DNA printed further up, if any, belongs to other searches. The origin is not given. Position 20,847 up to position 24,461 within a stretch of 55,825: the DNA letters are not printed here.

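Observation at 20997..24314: Glycyl radical enzyme and its radical-SAM activase encoded as one 1105-aa polypeptide, with a minimal PflA-type activase on an eliminase-type GRE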

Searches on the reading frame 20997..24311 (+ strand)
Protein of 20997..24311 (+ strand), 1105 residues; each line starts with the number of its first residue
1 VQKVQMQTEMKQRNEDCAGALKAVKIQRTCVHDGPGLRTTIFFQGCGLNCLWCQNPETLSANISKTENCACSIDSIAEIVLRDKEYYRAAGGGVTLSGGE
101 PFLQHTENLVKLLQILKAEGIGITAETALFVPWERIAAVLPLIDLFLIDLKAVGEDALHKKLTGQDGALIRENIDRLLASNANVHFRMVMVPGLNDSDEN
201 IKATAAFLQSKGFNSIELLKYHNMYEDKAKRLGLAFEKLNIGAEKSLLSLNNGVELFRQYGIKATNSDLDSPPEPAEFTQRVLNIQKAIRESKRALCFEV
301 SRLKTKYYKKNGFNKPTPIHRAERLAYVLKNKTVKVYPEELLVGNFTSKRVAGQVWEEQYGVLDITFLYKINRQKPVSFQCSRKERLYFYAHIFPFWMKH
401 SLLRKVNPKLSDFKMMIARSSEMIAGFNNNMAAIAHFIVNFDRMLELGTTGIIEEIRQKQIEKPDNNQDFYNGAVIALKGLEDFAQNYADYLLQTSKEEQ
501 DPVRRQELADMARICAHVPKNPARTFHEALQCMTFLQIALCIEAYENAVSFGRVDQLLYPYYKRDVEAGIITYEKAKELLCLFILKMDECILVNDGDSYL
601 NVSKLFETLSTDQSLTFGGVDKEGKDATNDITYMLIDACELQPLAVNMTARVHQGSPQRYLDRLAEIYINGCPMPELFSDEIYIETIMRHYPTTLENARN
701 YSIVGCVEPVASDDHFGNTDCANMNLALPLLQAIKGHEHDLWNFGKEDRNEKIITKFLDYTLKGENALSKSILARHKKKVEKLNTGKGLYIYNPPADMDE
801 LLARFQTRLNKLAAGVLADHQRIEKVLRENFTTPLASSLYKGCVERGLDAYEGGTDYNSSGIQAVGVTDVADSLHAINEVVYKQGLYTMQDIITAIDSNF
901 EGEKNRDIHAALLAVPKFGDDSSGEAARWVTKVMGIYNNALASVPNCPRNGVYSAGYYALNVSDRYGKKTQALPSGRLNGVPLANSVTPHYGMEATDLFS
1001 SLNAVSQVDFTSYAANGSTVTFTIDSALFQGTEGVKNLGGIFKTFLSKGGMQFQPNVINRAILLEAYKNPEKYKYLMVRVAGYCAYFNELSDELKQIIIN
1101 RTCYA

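Call 3: search_protein_families(library=pfam, proteins=[window:20997-24311:+], max_evalue=0.01)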
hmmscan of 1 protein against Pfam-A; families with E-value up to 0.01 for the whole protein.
window:20997-24311:+ (1105 aa): 4 families
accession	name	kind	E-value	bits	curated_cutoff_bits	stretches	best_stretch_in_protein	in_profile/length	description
PF02901.20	PFL-like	-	8.7e-134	448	24.3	2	280-737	3-460/647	Pyruvate formate lyase-like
PF01228.26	Gly_radical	-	2.6e-19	70.1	22.2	1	984-1088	2-106/106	Glycine radical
PF04055.27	Radical_SAM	-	2.1e-16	61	29.5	1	41-201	2-162/166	Radical SAM superfamily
PF13353.11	Fer4_12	-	3.9e-12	47.1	22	1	33-121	2-82/137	4Fe-4S single cluster domain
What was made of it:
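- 21834..24311 (+): PFL2-type GRE domain, aa 280-1105. PF02901 and PF01228 (call 3).
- On PFL-like glycyl radical enzymes (Pfam PF02901 + PF01228): PF01228 70.1 bits (cut-off 22.2) (call 3).
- Checked: Pfam finds Radical_SAM (41-201), Fer4_12 (33-121), PFL-like (from 280) and Gly_radical (984-1088) (call 3).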

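Call 4: search_protein_families(library=ncbifam, proteins=[window:20997-24311:+], max_evalue=0.01)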
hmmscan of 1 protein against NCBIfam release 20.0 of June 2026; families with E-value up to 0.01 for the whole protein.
window:20997-24311:+ (1105 aa): 32 families (the best 25 are shown)
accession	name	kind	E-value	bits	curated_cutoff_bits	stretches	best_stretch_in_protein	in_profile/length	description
TIGR01774.1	PFL2-3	subfamily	1.9e-147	492.8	678.2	1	279-1103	3-783/786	formate C-acetyltransferase/glycerol dehydratase family glycyl radical enzyme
NF048009.1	SfplDhtHpfGKleb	equivalog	7.5e-109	365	1000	1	281-1102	27-820/824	(2S)-3-sulfopropanediol dehydratase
NF007437.0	PRK09983.1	equivalog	3.8e-102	342.7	1109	2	279-727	2-440/765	formate C-acetyltransferase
NF048011.1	SfplDhtHpsGDes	equivalog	1.3e-100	337.9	1000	2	279-730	23-484/821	(2S)-3-sulfopropanediol dehydratase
NF043068.1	glycl_HYPD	equivalog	5.1e-97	325.8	1100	2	280-711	2-434/784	trans-4-hydroxy-L-proline dehydratase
TIGR04394.1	choline_CutC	equivalog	1.2e-90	305.2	1050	2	279-720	2-446/789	choline trimethylamine-lyase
NF033718.1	indole_decarb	equivalog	1.3e-67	228.7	1100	2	435-715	215-500/868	indoleacetate decarboxylase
TIGR02494.1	PFLE_PFLC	subfamily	5.1e-63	213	174.35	2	71-243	104-276/293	glycyl-radical enzyme activating protein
NF033715.1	glycyl_HPDL_Lrg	equivalog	5.9e-63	213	1150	2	469-709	270-510/901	4-hydroxyphenylacetate decarboxylase large subunit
NF043069.1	T4HPD_activ_SAM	equivalog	7.5e-54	183.1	425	2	72-262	105-293/299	trans-4-hydroxy-L-proline dehydratase activase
NF033719.1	ind_deCO2_activ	equivalog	2.9e-49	168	425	2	70-241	110-278/302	indoleacetate decarboxylase activase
NF048008.1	SfplDhtActHpfHKleb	equivalog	1.1e-48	166.1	500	2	71-262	107-301/308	(2S)-3-sulfopropanediol dehydratase activating enzyme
NF048010.1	SfplDhtActHpsHDes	equivalog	2e-45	154.9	430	2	71-237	112-279/298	(2S)-3-sulfopropanediol dehydratase activating enzyme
TIGR04395.1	cutC_activ_rSAM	equivalog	3.5e-45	154.6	360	2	72-237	111-278/309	choline TMA-lyase-activating enzyme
TIGR02493.1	PFLA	equivalog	1.4e-44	152.3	231.75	1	30-240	9-216/235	pyruvate formate-lyase-activating protein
TIGR01255.1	pyr_form_ly_1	equivalog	2.4e-31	109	994.2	2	915-1102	548-739/744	formate C-acetyltransferase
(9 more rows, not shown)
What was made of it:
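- On GRE 1,2-eliminases / isomerases: 492.8 bits against a cut-off of 678.2 (call 4).
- On Pyruvate formate-lyase (TIGR01255): 109 bits against a cut-off of 994.2 (call 4).
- On GRE-activating enzymes, PFLE_PFLC subfamily (TIGR02494): Profile positions of about 50-104 are skipped (call 4).
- Checked: The PFLE_PFLC profile matches in two stretches and skips roughly profile positions 50-104 (call 4).
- The whole protein scores below the curated cut-off of TIGR01774 PFL2-3 (492.8 vs 678.2) and far below every substrate-specific model (call 4).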
